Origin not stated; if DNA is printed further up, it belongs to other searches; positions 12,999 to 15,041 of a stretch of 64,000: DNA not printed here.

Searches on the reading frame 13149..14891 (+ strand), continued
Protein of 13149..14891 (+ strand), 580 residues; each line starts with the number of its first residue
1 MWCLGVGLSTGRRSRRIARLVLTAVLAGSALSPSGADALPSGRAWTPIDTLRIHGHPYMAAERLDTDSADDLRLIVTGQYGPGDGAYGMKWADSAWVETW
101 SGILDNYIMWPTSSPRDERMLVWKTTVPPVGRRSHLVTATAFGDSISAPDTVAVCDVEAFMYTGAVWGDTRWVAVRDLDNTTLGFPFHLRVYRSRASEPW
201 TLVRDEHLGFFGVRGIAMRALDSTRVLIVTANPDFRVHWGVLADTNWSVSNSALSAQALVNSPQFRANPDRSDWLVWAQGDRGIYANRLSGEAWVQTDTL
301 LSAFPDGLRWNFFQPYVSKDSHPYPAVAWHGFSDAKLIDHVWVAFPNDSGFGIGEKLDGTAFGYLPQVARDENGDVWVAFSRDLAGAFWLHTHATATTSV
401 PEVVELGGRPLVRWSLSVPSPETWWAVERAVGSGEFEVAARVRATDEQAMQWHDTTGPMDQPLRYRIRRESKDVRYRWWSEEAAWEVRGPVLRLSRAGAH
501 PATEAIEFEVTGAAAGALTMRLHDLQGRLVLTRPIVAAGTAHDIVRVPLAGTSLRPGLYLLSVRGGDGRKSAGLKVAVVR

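Call 49: fold_search(model_id=the predicted structure, library=pdb)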
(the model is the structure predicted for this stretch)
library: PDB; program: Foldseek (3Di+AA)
matches with E <= 10: 1580; with E <= 0.001: 479
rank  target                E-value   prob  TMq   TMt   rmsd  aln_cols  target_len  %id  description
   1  2ber                  6.5e-09  1.00  0.33  0.32  22.9       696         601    9  Y370G Active Site Mutant of the Sialidase from Micromonospora viridifaciens in complex with beta-Neu5Ac (sialic acid). (released 2005-04-04)
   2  1w8o_A                7.5e-09  1.00  0.31  0.30  22.6       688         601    9  Contribution of the Active Site Aspartic Acid to Catalysis in the Bacterial Neuraminidase from Micromonospora viridifa (released 2004-09-29)
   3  2bzd_C                1.3e-08  1.00  0.31  0.31  23.5       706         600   11  Galactose recognition by the carbohydrate-binding module of a bacterial sialidase. (released 2005-08-19)
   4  9pwq_A                2.7e-08  1.00  0.22  0.10  31.6       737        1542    8  Cryo-EM structure of receptor tyrosine kinase ROS1 extracellular domain in complex with NELL2 (released 2026-02-25)
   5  6rg2_A                2.8e-08  1.00  0.38  0.58  10.5       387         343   13  Photorhabdus laumondii lectin PLL2 in complex with 3-O-methyl-D-glucose (released 2020-07-01)
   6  1wcq_A                5.1e-08  1.00  0.31  0.31  22.8       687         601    9  Mutagenesis of the Nucleophilic Tyrosine in a Bacterial Sialidase to Phenylalanine. (released 2005-10-12)
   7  9oz1_A                5.1e-08  1.00  0.29  0.23  29.1       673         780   10  Cryo-EM structure of chicken ROS1 in apo-state. Cryo-EM refinement is focused on the "leg" region of chicken ROS1. (released 2026-02-25)
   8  5mxe                  6.5e-08  1.00  0.38  0.58  12.0       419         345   13  Photorhabdus asymbiotica lectin (PHL) in free form (released 2017-08-09)
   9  6fhx_A                8.5e-08  1.00  0.37  0.57  10.7       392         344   14  Photorhabdus asymbiotica lectin (PHL) in complex with synthetic C-fucoside (released 2019-01-30)
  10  8uvv                  1.1e-07  1.00  0.29  0.36  14.1       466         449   11  The NanJ sialidase catalytic domain in complex with Neu5Ac (released 2024-09-04)
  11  8url                  1.3e-07  1.00  0.29  0.35  14.1       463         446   11  The Apo NanJ structure from Clostridium perfringens (released 2024-09-04)
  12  1t2x                  1.5e-07  1.00  0.36  0.33  25.1       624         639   10  Glactose oxidase C383S mutant identified by directed evolution (released 2004-05-18)
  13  8v2b_B                1.6e-07  1.00  0.19  0.19  35.4       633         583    9  Cryo-EM structure of mouse type II OSM receptor complex: model for full extracellular assembly (released 2024-11-20)
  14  9ba4_A                1.9e-07  1.00  0.15  0.10  42.0       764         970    8  Full-length cross-linked Contactin 2 (CNTN2) (released 2024-07-17)
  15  8q83_B                2.0e-07  1.00  0.37  0.57  11.3       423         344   13  Photorhabdus laumondii lectin PLL5 in complex with alpha-methyl-fucoside (released 2025-03-05)
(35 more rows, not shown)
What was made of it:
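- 13149..14891 (+): 580-aa secreted protein, probably leaderless. Domains: signal peptide, beta-propeller (sialidase/lectin-like), Ig-like domains, and a C-terminal sorting-type tail. Foldseek hits to sialidases and propeller lectins (call 49).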

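Call 65: find_encoding_contigs(protein=P0008, flank=1200, max_places=6)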
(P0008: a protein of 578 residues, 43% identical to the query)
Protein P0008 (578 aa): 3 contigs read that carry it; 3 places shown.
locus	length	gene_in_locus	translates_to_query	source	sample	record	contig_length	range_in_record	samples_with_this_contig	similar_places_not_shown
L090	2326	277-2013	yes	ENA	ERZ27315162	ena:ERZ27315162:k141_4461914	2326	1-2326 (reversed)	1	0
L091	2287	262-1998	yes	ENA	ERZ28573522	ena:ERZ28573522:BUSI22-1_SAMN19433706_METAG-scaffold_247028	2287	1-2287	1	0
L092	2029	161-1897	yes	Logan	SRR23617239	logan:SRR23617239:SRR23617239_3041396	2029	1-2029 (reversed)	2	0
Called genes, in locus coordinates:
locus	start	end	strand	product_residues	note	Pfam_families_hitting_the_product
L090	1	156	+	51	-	?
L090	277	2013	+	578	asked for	-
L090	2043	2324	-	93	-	?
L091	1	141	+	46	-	?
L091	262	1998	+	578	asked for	-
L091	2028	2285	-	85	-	?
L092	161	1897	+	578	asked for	-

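Call 66: find_encoding_contigs(protein=P0015, flank=1200, max_places=6)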
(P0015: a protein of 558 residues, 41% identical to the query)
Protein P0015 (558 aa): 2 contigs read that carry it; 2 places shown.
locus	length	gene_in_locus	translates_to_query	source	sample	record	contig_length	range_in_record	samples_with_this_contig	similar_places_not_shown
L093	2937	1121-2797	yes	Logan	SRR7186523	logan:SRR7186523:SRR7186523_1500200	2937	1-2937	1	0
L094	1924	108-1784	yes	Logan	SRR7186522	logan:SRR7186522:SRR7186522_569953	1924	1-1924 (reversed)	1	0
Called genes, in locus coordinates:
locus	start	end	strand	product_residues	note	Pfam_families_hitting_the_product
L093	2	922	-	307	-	?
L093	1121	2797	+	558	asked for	-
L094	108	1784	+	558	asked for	-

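Call 67: find_encoding_contigs(protein=P0019, flank=1200, max_places=6)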
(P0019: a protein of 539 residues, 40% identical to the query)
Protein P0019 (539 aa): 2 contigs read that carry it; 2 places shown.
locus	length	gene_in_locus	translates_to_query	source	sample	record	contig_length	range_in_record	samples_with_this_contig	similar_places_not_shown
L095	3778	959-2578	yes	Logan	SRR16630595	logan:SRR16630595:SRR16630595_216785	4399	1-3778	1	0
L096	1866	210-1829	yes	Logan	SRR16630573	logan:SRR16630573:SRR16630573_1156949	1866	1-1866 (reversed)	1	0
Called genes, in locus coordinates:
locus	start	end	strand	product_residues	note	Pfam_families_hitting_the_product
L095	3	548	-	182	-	?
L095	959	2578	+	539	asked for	-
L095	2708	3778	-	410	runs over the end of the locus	PF00070:Pyr_redox (faint), PF00890:FAD_binding_2 (faint), PF13450:NAD_binding_8 (faint), PF13738:Pyr_redox_3 (weak), PF07992:Pyr_redox_2 (weak), PF13738:Pyr_redox_3 (weak)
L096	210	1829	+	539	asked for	-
